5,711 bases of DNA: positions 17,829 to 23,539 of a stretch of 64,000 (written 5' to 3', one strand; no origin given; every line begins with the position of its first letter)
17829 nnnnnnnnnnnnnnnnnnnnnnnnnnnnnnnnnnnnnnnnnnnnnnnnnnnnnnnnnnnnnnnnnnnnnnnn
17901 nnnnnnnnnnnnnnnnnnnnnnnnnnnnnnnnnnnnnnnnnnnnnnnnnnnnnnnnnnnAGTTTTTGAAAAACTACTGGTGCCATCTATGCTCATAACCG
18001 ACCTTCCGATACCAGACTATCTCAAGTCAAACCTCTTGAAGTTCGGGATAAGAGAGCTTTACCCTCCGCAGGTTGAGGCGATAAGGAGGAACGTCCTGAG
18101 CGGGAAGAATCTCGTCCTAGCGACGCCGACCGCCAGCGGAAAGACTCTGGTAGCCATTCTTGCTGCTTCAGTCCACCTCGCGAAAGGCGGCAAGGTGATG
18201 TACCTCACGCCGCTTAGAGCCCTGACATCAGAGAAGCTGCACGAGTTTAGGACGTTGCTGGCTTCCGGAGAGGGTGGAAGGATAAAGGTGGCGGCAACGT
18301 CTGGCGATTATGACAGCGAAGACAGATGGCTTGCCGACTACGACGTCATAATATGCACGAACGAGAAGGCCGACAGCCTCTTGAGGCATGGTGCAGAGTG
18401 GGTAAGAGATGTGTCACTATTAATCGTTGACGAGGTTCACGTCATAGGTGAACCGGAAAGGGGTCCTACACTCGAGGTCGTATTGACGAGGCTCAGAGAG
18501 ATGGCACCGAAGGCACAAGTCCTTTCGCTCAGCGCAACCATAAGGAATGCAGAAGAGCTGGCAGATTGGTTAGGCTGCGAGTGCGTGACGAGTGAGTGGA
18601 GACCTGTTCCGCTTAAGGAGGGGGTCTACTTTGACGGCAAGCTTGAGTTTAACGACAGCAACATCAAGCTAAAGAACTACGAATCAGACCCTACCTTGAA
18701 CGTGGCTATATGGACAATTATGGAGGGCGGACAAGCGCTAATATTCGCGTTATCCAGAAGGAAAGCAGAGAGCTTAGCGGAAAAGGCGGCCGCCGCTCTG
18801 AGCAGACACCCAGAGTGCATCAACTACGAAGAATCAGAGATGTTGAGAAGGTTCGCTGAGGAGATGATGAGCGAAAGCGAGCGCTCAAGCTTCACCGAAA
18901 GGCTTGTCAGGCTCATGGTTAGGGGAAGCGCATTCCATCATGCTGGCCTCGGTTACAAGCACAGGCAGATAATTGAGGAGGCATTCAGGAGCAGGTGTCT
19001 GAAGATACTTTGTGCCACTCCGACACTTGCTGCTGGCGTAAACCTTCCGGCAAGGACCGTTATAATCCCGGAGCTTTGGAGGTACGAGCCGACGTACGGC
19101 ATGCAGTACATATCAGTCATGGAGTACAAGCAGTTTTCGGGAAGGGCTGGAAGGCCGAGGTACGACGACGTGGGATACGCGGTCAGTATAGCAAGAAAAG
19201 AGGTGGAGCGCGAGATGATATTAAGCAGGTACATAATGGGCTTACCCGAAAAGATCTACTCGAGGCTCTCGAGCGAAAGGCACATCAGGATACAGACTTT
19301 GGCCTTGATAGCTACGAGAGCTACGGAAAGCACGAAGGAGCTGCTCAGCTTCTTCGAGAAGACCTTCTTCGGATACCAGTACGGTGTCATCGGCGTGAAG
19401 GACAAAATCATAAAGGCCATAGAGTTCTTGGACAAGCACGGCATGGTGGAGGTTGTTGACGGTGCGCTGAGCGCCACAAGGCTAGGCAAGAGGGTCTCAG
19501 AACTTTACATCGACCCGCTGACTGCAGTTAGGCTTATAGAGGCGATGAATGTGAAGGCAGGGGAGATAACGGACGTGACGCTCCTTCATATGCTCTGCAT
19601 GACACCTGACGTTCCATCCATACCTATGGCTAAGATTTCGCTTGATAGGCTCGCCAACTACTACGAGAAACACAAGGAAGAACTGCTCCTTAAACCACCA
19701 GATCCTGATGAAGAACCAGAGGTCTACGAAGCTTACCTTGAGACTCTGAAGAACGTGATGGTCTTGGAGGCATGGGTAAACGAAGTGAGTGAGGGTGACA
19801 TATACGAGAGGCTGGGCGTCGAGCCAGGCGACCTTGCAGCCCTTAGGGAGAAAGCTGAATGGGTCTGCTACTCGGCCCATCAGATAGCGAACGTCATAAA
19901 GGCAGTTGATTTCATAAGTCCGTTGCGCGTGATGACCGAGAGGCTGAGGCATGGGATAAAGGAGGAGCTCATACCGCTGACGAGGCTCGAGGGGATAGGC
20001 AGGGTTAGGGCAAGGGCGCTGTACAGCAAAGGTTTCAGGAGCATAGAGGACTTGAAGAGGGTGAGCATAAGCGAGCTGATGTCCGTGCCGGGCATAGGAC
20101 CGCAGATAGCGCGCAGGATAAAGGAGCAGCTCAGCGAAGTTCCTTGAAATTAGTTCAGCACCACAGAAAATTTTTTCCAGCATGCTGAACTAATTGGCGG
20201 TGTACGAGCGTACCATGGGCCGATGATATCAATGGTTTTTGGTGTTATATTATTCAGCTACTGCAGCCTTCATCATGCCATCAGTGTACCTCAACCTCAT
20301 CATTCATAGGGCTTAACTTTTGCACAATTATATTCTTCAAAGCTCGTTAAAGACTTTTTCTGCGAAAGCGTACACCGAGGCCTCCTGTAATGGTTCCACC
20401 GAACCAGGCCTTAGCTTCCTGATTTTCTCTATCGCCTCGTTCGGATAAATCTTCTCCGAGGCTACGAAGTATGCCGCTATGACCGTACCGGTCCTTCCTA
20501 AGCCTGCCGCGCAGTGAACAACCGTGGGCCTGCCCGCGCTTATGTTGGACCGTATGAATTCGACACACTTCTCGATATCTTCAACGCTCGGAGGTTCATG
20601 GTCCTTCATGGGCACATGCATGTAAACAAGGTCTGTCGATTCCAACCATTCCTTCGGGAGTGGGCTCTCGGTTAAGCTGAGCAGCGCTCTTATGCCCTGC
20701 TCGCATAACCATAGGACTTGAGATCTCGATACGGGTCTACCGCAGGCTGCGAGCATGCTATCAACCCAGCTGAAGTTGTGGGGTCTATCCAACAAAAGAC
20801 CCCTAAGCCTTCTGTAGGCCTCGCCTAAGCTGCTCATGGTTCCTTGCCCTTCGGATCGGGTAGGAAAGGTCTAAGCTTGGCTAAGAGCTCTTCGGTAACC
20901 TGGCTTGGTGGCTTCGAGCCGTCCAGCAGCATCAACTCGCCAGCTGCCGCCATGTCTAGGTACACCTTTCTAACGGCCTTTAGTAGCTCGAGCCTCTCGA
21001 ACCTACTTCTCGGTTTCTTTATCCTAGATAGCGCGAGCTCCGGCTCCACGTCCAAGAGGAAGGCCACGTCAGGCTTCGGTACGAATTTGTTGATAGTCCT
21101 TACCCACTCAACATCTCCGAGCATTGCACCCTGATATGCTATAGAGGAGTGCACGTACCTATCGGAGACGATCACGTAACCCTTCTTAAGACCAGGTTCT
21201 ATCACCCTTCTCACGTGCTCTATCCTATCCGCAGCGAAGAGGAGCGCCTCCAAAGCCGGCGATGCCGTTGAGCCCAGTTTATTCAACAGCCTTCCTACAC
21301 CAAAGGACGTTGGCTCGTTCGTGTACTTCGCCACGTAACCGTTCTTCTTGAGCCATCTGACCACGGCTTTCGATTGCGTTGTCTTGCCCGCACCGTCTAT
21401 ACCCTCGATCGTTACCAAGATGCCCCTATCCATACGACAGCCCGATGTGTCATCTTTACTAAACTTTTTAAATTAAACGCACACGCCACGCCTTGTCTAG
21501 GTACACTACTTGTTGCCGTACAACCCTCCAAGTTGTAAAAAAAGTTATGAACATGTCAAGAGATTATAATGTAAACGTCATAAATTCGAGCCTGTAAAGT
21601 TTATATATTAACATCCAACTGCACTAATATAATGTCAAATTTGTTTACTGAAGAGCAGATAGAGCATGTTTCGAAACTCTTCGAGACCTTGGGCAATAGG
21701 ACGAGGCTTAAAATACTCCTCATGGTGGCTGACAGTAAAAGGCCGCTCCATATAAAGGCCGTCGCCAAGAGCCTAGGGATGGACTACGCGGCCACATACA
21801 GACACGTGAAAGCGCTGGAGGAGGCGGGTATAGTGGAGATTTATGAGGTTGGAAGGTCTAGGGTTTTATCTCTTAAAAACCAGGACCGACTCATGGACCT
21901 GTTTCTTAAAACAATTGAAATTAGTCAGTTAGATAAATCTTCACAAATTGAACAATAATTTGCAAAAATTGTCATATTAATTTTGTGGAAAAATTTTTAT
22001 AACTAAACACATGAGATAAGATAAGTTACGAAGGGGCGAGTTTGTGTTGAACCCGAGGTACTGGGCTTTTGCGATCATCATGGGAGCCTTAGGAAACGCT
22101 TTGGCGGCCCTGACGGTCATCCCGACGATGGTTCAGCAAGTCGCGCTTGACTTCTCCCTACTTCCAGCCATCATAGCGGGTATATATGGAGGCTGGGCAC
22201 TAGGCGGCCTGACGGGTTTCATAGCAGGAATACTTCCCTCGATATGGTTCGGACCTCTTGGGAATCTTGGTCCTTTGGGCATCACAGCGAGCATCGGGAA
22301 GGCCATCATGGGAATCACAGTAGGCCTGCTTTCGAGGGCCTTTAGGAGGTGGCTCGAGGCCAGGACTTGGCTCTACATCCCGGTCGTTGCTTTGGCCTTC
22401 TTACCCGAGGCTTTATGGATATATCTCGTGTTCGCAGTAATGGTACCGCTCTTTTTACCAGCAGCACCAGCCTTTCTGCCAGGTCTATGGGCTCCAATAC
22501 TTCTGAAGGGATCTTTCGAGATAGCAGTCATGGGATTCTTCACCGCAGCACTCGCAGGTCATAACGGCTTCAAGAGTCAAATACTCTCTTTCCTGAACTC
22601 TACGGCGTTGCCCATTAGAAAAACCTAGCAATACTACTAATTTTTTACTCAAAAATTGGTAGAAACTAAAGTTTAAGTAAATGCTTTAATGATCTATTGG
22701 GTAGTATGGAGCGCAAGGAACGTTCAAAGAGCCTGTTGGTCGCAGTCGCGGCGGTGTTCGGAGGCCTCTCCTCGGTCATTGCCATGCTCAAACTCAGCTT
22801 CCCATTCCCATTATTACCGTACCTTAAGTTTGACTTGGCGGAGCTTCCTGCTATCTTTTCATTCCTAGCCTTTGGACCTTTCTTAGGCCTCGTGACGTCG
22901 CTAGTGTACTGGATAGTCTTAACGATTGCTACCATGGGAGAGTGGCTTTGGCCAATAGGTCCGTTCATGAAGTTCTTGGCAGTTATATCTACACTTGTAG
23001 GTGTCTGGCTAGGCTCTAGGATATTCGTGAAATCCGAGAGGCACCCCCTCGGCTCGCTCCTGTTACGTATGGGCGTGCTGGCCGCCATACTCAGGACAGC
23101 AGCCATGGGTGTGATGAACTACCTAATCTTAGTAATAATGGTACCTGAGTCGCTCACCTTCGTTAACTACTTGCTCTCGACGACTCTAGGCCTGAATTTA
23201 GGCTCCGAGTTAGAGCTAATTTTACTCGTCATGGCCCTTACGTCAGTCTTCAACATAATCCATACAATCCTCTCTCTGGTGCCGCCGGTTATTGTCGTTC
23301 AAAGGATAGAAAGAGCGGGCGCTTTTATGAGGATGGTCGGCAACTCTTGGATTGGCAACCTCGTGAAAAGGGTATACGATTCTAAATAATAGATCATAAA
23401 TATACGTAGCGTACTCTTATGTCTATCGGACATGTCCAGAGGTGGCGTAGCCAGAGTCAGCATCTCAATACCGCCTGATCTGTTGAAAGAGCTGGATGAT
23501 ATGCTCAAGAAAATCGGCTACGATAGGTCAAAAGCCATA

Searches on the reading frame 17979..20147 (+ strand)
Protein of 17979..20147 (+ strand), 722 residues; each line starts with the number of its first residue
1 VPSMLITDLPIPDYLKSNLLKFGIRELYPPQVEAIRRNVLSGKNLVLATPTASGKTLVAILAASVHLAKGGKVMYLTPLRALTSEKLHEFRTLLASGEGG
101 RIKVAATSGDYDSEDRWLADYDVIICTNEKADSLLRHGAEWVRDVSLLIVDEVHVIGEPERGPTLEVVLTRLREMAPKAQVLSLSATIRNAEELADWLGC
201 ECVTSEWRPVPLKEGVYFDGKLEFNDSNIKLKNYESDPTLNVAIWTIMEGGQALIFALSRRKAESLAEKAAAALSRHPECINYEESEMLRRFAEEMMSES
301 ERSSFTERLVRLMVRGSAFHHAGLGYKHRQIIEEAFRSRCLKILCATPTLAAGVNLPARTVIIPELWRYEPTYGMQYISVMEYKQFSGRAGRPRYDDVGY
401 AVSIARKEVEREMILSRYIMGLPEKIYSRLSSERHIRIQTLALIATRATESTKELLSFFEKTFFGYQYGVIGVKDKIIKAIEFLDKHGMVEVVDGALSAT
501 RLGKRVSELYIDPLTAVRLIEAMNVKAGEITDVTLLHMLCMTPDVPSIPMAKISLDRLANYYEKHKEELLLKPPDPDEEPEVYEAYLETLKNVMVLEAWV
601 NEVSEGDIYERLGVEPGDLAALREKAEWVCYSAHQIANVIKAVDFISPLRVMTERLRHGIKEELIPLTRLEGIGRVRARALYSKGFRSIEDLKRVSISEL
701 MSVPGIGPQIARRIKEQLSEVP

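Call 38: search_protein_families(library=pfam, proteins=[window:17979-20147:+], max_evalue=0.001)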
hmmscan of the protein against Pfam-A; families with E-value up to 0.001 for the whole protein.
window:17979-20147:+ (722 aa): 10 families
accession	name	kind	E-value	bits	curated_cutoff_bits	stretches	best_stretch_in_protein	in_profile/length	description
PF21280.2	Helicase_dom4_arc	-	2.2e-31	108.7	27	1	534-659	2-125/125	Archaeal helicase, domain 4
PF00270.35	DEAD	-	5e-30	104.9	26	1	29-193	2-166/167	DEAD/DEAH box helicase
PF14520.12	HHH_5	-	1.2e-15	58.2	27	1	667-719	4-56/57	Helix-hairpin-helix domain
PF00271.37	Helicase_C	-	4.5e-11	43.4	23.5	1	317-393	42-109/110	Helicase conserved C-terminal domain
PF00633.29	HHH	-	1.2e-09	38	24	1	688-715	1-28/30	Helix-hairpin-helix motif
PF04851.21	ResIII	-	3.4e-09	37.3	22.5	1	26-189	3-163/164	Type III restriction enzyme, res subunit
PF12826.13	HHH_2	-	6e-07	30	27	1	673-716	11-53/64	Helix-hairpin-helix motif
PF10391.15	DNA_pol_lambd_f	-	7.7e-07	29.3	29.8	1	672-694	8-30/51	Fingers domain of DNA polymerase lambda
PF22527.2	DEXQc_Suv3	-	0.00021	21.3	27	1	47-165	18-114/154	DEXQ-box helicase domain of Suv3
PF20470.4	HTH_61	-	0.00025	21.8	24.3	1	424-490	24-91/92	Helix-turn-helix domain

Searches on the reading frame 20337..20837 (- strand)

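Call 38: search_protein_families(library=pfam, proteins=[window:20337-20837:-], max_evalue=0.001)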
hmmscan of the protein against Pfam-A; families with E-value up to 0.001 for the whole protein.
window:20337-20837:- (166 aa): 9 families
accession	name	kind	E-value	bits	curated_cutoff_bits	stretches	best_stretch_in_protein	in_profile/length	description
PF22784.1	PTP-SAK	-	1.4e-24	87.3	27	1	20-149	2-146/153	Swiss Army Knife protein, DSP-PTPase phosphatase domain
PF22785.1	Tc-R-P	-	2e-21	77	27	1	41-126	16-103/106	Polymorphic toxin system, DSP-PTPase phosphatase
PF00782.25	DSPc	-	9.3e-18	64.8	33.5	1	46-147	16-118/133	Dual specificity phosphatase, catalytic domain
PF22741.1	PTP-NADK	-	5.2e-11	42.6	27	1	34-131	34-138/163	DSP-PTPase phosphatase fused to NAD+ Kinase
PF00102.32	Y_phosphatase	-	5e-09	36.6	20.9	1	78-151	143-223/234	Protein-tyrosine phosphatase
PF14566.11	PTPlike_phytase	-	8.5e-09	36.1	27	1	66-122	98-153/158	Inositol hexakisphosphate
PF05706.17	CDKN3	-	0.0001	22.5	20.7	1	64-136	95-168/168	Cyclin-dependent kinase inhibitor 3 (CDKN3)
PF03162.18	Y_phosphatase2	-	0.0002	21.5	27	1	18-122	3-111/165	Tyrosine phosphatase family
PF13350.11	Y_phosphatase3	-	0.00088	19.7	22.2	0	85-122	115-148/240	Tyrosine phosphatase family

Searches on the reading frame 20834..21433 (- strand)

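Call 38: search_protein_families(library=pfam, proteins=[window:20834-21433:-], max_evalue=0.001)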
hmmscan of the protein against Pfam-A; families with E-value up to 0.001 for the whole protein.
window:20834-21433:- (199 aa): 2 families
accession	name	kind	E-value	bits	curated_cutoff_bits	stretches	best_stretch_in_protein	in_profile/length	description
PF02223.23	Thymidylate_kin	-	8.6e-47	159.7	27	1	9-182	1-184/185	Thymidylate kinase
PF01712.25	dNK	-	0.00054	20.2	27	0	8-146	2-147/203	Deoxynucleoside kinase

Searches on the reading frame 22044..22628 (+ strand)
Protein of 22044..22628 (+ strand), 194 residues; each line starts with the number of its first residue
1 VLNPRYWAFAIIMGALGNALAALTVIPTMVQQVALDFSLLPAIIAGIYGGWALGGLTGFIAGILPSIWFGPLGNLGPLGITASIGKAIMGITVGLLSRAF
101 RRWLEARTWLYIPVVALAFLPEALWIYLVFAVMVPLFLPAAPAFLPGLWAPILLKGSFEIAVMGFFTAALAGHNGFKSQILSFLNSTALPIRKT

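Call 38: search_protein_families(library=pfam, proteins=[window:22044-22628:+], max_evalue=0.001)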
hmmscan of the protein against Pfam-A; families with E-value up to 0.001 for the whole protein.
window:22044-22628:+ (194 aa): 2 families
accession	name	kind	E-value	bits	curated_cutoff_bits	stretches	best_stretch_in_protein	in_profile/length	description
PF07694.17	5TM-5TMR_LYT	-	9e-07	29.1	24.6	1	21-164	30-163/169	5TMR of 5TMR-LYT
PF12822.12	ECF_trnsprt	-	0.00015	22.2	30.7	1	15-165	7-163/169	ECF transporter, substrate-specific component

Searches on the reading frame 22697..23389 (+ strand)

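Call 38: search_protein_families(library=pfam, proteins=[window:22697-23389:+], max_evalue=0.001)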
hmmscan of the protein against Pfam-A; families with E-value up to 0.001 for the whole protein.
window:22697-23389:+ (230 aa): 1 family
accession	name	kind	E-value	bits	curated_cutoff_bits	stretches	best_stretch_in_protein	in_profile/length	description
PF12822.12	ECF_trnsprt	-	4.9e-07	30.3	30.7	1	16-195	4-163/169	ECF transporter, substrate-specific component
